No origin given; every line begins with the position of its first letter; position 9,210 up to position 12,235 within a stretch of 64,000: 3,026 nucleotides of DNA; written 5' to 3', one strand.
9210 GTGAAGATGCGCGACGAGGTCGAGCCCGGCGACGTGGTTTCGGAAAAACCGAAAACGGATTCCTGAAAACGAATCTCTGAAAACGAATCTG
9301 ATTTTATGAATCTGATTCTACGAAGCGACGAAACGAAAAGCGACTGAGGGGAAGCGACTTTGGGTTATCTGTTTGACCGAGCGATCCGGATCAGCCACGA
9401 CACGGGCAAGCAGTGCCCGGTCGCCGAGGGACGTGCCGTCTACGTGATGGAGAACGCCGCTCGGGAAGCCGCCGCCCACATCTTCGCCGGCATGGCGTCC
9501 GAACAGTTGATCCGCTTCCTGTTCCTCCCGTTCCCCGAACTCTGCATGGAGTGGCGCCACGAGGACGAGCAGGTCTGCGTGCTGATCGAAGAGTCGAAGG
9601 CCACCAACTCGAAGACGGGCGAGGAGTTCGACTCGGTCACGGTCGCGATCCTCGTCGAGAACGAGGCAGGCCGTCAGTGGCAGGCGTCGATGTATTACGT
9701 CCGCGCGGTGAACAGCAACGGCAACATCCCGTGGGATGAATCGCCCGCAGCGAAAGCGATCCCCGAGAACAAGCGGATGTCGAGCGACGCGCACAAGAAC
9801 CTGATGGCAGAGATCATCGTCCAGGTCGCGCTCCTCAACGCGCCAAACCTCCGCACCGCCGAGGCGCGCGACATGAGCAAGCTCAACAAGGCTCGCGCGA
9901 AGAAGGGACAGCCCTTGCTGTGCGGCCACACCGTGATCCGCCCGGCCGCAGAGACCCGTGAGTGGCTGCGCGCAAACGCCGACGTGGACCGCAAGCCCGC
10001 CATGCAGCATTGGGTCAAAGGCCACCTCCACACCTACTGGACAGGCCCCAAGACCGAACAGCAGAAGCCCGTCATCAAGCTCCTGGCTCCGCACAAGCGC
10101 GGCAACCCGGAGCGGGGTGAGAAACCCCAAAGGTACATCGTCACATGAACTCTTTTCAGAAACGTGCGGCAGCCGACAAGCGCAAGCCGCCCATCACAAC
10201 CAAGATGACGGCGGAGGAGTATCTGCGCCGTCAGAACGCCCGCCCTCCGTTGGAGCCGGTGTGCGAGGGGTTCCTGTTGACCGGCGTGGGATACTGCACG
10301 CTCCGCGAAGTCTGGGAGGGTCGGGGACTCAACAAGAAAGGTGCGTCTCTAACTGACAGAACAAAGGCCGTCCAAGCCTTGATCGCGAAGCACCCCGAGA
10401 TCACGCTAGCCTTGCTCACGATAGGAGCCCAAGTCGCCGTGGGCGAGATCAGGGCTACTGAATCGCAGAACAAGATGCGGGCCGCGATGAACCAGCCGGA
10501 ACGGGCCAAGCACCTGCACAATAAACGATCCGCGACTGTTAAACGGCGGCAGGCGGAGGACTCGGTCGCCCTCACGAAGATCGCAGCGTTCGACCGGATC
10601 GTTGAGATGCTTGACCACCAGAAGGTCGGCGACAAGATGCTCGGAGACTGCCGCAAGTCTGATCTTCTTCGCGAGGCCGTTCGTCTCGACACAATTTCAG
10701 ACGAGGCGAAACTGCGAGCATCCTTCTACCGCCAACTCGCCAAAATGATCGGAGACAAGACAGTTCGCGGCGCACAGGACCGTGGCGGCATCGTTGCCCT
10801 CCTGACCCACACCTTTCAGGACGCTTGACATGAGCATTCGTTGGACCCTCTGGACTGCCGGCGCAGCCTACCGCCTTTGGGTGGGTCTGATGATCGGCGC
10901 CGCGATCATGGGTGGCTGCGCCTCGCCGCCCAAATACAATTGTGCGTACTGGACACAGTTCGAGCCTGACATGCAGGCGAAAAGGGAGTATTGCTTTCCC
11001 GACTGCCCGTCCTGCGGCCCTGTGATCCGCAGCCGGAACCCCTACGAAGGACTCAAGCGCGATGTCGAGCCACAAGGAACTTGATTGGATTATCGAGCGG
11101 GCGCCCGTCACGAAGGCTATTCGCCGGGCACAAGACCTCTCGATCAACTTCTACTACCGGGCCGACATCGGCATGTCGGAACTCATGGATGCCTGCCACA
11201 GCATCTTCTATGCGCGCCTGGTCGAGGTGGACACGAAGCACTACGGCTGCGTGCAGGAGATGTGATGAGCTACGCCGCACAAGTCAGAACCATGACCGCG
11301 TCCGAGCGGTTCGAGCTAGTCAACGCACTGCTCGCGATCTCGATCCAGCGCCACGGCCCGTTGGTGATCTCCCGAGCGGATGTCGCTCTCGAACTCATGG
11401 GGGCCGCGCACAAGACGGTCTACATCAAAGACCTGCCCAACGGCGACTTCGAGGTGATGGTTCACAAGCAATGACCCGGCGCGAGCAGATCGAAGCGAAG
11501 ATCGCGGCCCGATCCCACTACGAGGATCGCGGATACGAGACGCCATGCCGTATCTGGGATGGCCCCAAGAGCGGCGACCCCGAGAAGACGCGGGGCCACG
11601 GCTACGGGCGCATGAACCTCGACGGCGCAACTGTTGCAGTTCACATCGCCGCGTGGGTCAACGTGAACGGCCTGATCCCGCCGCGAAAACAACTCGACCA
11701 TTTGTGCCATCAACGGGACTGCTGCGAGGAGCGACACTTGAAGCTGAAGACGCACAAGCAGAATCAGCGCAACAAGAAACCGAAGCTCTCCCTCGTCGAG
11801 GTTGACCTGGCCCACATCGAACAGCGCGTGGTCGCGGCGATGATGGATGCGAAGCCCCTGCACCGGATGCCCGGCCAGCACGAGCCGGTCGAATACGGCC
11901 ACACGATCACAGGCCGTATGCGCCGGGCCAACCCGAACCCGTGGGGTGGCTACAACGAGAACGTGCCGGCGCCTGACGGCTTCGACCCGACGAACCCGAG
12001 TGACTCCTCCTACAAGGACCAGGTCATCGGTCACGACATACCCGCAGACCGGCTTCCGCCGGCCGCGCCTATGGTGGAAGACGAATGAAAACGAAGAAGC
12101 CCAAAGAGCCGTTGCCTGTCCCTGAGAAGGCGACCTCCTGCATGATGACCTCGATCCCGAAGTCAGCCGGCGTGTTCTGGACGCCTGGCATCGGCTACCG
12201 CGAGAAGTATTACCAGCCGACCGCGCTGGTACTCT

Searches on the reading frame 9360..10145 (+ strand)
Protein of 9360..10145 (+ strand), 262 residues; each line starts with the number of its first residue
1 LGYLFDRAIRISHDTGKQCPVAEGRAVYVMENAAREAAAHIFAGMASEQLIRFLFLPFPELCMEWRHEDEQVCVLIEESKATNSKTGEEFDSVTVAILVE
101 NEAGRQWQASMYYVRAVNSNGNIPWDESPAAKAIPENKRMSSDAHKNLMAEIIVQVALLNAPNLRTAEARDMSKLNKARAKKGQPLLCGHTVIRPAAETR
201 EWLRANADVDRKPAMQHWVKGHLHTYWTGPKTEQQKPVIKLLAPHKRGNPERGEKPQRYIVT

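Call 64: search_protein_families(library=phrogs, proteins=[window:9360-10145:+], max_evalue=0.00001)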
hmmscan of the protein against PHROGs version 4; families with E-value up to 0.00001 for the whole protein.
window:9360-10145:+ (262 aa): 1 family
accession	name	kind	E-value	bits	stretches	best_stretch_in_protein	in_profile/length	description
phrog_20769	-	unknown function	3.3e-07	30.7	0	96-226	147-279/318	-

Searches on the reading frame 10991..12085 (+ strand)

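Call 40: search_protein_families(library=pfam, proteins=[window:10991-12085:+], max_evalue=0.01)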
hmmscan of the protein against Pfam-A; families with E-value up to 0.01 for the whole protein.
window:10991-12085:+ (365 aa): 2 families
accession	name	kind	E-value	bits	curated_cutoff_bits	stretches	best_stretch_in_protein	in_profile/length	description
PF13392.12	HNH_3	-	1.6e-08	34.5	24.8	1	216-260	2-46/46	HNH endonuclease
PF05551.17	zf-His_Me_endon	-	0.0021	18.7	27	1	232-263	64-95/131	Zinc-binding loop region of homing endonuclease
